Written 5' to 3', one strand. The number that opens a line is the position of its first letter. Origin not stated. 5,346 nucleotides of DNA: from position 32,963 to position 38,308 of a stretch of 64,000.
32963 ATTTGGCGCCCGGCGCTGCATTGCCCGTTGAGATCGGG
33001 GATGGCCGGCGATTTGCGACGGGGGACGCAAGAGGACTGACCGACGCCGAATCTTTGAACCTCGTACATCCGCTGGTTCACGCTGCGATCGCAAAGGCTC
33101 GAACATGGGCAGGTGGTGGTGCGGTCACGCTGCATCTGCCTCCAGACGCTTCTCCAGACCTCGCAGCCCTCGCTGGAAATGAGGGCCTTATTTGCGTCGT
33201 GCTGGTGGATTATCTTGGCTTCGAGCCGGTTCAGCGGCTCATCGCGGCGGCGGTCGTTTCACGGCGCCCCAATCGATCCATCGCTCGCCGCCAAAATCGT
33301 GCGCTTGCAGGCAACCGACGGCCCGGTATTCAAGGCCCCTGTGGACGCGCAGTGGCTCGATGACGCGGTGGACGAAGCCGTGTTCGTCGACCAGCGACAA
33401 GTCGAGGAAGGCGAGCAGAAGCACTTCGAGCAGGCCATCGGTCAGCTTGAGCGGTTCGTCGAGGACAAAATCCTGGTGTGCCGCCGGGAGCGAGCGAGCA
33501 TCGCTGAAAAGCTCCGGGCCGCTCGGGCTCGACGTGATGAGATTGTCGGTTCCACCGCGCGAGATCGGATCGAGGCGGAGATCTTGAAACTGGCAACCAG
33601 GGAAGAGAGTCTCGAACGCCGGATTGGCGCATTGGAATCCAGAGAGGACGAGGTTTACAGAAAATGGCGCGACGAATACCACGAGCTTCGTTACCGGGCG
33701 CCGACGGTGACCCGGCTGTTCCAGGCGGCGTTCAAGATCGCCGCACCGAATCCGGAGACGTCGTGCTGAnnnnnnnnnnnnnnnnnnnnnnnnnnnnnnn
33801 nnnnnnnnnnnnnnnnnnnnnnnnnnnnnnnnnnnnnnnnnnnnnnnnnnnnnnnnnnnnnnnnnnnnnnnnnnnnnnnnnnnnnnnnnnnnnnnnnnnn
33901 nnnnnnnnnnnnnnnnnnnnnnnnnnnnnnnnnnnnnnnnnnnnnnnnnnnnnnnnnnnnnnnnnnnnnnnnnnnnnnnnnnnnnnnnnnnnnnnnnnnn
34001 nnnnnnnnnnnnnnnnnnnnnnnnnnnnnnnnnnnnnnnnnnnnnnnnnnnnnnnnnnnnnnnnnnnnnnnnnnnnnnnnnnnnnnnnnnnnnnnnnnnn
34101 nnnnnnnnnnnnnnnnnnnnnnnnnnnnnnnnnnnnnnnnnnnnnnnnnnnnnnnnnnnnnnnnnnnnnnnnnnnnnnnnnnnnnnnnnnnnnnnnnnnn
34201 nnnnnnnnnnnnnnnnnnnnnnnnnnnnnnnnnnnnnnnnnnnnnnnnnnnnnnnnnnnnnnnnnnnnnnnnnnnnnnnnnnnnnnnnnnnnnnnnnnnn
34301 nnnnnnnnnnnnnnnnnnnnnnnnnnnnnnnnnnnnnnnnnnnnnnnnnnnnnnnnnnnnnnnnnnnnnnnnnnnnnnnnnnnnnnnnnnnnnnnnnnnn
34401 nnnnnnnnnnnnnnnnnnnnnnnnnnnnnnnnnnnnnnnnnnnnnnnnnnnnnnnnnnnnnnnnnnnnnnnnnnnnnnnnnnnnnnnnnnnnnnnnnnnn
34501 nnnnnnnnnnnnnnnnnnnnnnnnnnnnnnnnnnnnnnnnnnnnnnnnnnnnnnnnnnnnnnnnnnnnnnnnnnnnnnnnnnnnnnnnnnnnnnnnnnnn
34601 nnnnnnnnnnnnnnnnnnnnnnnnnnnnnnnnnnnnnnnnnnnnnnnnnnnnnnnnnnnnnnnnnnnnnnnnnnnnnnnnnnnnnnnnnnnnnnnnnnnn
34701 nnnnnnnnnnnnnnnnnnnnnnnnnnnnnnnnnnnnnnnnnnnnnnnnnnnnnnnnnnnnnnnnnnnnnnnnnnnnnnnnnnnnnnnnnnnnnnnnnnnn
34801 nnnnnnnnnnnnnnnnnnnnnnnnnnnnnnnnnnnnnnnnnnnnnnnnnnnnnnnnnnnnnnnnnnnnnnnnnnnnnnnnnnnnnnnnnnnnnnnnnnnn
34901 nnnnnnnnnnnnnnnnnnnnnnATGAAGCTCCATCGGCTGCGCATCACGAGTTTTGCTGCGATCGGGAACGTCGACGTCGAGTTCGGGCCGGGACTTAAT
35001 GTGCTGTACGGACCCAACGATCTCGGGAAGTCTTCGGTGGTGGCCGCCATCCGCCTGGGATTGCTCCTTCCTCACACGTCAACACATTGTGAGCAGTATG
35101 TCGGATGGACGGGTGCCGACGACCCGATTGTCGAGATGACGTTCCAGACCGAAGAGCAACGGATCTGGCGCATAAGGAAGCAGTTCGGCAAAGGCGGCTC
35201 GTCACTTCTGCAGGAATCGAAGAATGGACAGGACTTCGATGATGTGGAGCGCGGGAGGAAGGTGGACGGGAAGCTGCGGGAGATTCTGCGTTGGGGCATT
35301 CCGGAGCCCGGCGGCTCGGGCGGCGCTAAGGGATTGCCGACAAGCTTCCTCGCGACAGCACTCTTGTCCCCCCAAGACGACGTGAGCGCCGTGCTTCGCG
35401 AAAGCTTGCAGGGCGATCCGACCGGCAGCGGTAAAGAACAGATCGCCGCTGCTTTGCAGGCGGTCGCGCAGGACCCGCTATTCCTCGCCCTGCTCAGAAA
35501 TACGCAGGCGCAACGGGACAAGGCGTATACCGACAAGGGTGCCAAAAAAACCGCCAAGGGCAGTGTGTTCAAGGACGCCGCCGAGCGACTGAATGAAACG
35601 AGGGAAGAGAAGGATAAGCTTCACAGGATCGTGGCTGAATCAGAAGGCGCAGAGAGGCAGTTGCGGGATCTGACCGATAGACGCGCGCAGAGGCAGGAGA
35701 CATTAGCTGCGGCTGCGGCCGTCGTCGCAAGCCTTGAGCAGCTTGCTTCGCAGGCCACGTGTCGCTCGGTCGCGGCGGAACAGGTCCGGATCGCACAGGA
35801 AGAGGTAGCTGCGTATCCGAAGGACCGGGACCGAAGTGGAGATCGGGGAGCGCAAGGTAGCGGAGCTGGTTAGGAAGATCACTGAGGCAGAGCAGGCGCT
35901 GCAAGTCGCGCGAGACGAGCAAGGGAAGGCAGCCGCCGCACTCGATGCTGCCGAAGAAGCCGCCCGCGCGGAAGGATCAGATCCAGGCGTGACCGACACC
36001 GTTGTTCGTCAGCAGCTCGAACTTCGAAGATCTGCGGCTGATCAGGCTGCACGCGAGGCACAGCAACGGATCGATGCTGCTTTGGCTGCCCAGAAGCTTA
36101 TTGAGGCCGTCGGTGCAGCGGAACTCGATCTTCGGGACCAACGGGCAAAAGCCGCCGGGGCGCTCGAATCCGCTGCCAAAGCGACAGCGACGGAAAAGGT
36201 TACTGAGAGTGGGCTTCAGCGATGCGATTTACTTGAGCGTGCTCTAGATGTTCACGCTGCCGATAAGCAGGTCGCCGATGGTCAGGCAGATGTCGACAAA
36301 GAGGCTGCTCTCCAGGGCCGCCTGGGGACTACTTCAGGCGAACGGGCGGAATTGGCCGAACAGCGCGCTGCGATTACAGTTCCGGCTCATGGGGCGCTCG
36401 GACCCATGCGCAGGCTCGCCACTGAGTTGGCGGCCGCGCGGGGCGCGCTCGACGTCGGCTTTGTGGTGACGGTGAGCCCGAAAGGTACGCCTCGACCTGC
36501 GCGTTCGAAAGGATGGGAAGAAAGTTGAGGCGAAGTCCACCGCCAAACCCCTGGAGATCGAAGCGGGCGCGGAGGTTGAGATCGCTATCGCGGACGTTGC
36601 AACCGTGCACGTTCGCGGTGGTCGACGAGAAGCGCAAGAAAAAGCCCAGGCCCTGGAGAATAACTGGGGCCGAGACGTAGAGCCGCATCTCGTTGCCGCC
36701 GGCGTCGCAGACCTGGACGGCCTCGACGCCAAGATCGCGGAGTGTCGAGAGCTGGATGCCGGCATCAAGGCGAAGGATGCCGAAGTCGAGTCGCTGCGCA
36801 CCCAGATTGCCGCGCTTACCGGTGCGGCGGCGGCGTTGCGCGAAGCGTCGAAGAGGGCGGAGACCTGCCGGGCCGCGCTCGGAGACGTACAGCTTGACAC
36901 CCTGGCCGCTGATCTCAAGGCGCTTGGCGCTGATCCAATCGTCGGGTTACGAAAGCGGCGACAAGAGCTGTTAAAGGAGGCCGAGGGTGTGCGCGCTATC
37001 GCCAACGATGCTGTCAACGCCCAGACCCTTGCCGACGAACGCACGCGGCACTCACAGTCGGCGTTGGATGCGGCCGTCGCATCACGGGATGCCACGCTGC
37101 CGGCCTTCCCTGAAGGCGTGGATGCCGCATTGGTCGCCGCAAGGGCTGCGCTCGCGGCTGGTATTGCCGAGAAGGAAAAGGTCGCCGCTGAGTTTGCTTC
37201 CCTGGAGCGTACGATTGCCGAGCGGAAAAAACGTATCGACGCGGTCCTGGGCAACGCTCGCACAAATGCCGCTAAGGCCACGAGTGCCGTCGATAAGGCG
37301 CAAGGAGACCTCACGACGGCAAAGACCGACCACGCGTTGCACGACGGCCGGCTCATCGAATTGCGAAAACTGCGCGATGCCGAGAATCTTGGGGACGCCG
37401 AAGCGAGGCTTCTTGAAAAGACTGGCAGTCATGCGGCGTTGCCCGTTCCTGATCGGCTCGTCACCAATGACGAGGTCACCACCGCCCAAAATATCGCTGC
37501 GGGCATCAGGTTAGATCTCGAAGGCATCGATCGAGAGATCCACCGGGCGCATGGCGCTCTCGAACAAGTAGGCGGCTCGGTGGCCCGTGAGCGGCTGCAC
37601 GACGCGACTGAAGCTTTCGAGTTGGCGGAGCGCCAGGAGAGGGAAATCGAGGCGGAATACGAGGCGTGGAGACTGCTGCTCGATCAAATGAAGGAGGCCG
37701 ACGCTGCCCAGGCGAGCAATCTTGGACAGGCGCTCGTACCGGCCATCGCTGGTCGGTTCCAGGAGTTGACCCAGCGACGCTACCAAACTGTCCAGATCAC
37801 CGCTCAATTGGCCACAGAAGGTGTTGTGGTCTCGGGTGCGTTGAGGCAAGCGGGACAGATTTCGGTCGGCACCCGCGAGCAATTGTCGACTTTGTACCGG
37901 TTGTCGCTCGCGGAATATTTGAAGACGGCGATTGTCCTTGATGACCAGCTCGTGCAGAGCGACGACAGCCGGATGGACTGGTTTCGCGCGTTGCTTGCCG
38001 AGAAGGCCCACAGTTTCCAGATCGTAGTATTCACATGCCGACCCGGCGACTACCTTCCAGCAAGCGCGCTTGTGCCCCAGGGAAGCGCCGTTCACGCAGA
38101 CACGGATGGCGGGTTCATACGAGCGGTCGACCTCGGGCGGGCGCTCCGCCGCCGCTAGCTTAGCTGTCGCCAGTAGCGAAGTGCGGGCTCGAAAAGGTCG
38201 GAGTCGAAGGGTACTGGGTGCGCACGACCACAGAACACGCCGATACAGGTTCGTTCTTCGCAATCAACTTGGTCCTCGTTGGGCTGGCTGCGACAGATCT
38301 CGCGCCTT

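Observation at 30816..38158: Translationally coupled SNF2 helicase + SbcD-like nuclease + SbcC/Rad50-like ATPase operon in a defence island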

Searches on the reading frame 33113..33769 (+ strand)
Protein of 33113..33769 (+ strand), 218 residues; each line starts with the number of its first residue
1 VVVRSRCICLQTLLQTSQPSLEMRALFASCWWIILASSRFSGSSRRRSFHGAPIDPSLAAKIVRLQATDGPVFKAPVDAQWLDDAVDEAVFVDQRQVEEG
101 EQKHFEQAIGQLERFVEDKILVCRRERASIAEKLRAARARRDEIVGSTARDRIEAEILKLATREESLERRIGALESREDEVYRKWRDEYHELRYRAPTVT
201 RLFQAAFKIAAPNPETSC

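Call 4: search_protein_families(library=pfam, proteins=[window:33113-33769:+], max_evalue=0.01)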
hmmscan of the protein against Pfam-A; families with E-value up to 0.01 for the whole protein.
window:33113-33769:+ (218 aa): 0 families

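Call 5: search_protein_families(library=padloc, proteins=[window:33113-33769:+], max_evalue=0.01)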
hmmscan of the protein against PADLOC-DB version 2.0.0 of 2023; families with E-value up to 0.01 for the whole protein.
window:33113-33769:+ (218 aa): 0 families

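Call 6: search_protein_families(library=ncbifam, proteins=[window:33113-33769:+], max_evalue=0.01)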
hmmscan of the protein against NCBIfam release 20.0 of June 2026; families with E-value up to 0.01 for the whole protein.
window:33113-33769:+ (218 aa): 0 families

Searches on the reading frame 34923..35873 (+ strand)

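Call 4: search_protein_families(library=pfam, proteins=[window:34923-35873:+], max_evalue=0.01)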
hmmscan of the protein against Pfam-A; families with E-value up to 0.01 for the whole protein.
window:34923-35873:+ (316 aa): 5 families
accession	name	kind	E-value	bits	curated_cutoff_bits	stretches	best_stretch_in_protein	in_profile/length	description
PF13476.12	AAA_23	-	3.4e-10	41.3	27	1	5-235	1-188/201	AAA domain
PF13175.12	AAA_15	-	7.5e-07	29.5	32.1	1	1-45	1-45/374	AAA ATPase domain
PF02463.25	SMC_N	-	6.5e-06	26.2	40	1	3-45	2-46/220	RecF/RecN/SMC N terminal domain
PF13514.12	AAA_27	-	2.8e-05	24.3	22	1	1-44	1-47/206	AAA domain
PF13304.12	AAA_21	-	0.0053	17.3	27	1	25-46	1-22/304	AAA domain, putative AbiEii toxin, Type IV TA system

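Call 5: search_protein_families(library=padloc, proteins=[window:34923-35873:+], max_evalue=0.01)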
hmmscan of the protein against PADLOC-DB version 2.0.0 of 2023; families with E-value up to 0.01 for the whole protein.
window:34923-35873:+ (316 aa): 70 families (the best 25 are shown)
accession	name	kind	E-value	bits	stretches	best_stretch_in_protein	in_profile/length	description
PDLC03863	LmuB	-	1.5e-12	45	1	1-99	3-94/610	-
PDLC03859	LmuB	-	8.4e-12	43.1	1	1-278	3-302/611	-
PDLC00096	GajA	-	2.4e-10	37.8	1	1-45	1-46/630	AAA ATPase domain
PDLC02981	AriAB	-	1.4e-09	35.3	1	1-46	1-46/694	-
PDLC00071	GajA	-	1.4e-09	35.3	1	1-46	1-46/588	AAA ATPase domain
PDLC04135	mad3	-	4e-09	34.5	1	2-154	1-138/374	mads_3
PDLC00101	GajA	-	2.9e-08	31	1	1-52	1-51/632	AAA ATPase domain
PDLC00271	PtuA1|PtuA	-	6.3e-08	30.6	1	1-47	1-47/421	AAA ATPase domain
PDLC00311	PtuA1|PtuA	-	6.4e-08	30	1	1-48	1-48/455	AAA ATPase domain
PDLC03860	LmuB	-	6.6e-08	29.5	1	1-48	4-51/565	-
PDLC00073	GajA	-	9.6e-08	29.4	1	1-59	1-57/589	AAA ATPase domain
PDLC00091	GajA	-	1.5e-07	28.6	1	1-47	1-48/627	AAA ATPase domain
PDLC02979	AriA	-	1.9e-07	29.2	1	1-88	1-86/373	-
PDLC00278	PtuA1|PtuA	-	2e-07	28.7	1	1-47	1-47/436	AAA ATPase domain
PDLC00099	GajA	-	2.2e-07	28.3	1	1-47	1-53/626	AAA ATPase domain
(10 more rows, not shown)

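Call 6: search_protein_families(library=ncbifam, proteins=[window:34923-35873:+], max_evalue=0.01)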
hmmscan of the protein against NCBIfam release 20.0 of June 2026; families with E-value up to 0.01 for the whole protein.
window:34923-35873:+ (316 aa): 12 families
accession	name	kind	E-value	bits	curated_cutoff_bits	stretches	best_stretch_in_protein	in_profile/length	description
NF003034.1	PRK03918.1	equivalog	3e-11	42.1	700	1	1-101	1-103/878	DNA double-strand break repair ATPase Rad50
NF002244.0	PRK01156.1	equivalog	5.3e-10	38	847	1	1-100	1-98/895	DNA double-strand break repair ATPase Rad50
NF041034.1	Rad50_Sulf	equivalog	6.9e-09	34.1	1000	1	1-123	1-118/872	DNA double-strand break repair ATPase Rad50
NF002572.0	PRK02224.1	equivalog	1.6e-08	33.3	1087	1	1-90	1-89/888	DNA double-strand break repair ATPase Rad50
NF045487.1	ASRP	equivalog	3.5e-08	32.5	300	1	12-48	3-39/593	archaea-specific SMC-related protein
TIGR00634.1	recN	equivalog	1.4e-07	30.8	407.85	1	3-80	2-74/563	DNA repair protein RecN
NF041035.1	Rad50_Halo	equivalog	1.6e-07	30.1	1000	1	1-123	1-123/883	DNA double-strand break repair ATPase Rad50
TIGR00611.2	recf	equivalog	8.7e-07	28.4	172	1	3-105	1-104/339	DNA replication/repair protein RecF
NF010680.0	PRK14079.1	equivalog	1.1e-05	24.7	386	1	1-96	1-94/349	recombination protein F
NF041760.1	PtuA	equivalog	0.00024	20.1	500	1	1-44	50-93/524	retron Ec78 anti-phage system effector ATPase PtuA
TIGR02169.1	SMC_prok_A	equivalog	0.00098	16.9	729.4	0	10-44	12-44/1165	chromosome segregation protein SMC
NF053563.1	Rkd4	equivalog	0.004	15.3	860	0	3-47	3-47/747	arcadin-4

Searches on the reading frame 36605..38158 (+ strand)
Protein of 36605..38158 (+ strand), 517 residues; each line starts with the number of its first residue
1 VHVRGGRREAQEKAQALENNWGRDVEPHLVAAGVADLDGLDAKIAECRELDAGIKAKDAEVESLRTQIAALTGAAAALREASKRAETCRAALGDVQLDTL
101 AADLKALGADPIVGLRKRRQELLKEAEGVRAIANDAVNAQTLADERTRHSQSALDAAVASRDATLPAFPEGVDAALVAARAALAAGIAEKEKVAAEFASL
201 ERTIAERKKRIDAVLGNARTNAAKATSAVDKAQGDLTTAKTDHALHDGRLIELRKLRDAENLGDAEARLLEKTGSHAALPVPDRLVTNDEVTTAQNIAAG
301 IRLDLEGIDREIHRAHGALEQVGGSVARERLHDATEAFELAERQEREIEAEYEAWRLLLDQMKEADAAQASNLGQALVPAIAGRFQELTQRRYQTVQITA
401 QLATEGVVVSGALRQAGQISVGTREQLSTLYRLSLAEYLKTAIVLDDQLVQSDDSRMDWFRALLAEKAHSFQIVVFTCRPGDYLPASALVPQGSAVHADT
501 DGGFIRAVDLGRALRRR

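Call 4: search_protein_families(library=pfam, proteins=[window:36605-38158:+], max_evalue=0.01)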
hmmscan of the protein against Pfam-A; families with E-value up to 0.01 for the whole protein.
window:36605-38158:+ (517 aa): 0 families

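Call 5: search_protein_families(library=padloc, proteins=[window:36605-38158:+], max_evalue=0.01)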
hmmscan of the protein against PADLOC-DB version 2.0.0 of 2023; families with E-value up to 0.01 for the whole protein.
window:36605-38158:+ (517 aa): 0 families

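Call 6: search_protein_families(library=ncbifam, proteins=[window:36605-38158:+], max_evalue=0.01)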
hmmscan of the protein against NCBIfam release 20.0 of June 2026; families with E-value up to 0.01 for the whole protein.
window:36605-38158:+ (517 aa): 1 family
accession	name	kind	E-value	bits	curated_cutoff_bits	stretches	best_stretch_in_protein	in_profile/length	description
NF052320.1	Cbp1_fam_LP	subfamily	0.00034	20.2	90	0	40-87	132-179/286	Cbp1 family collagen-binding glycoprotein adhesin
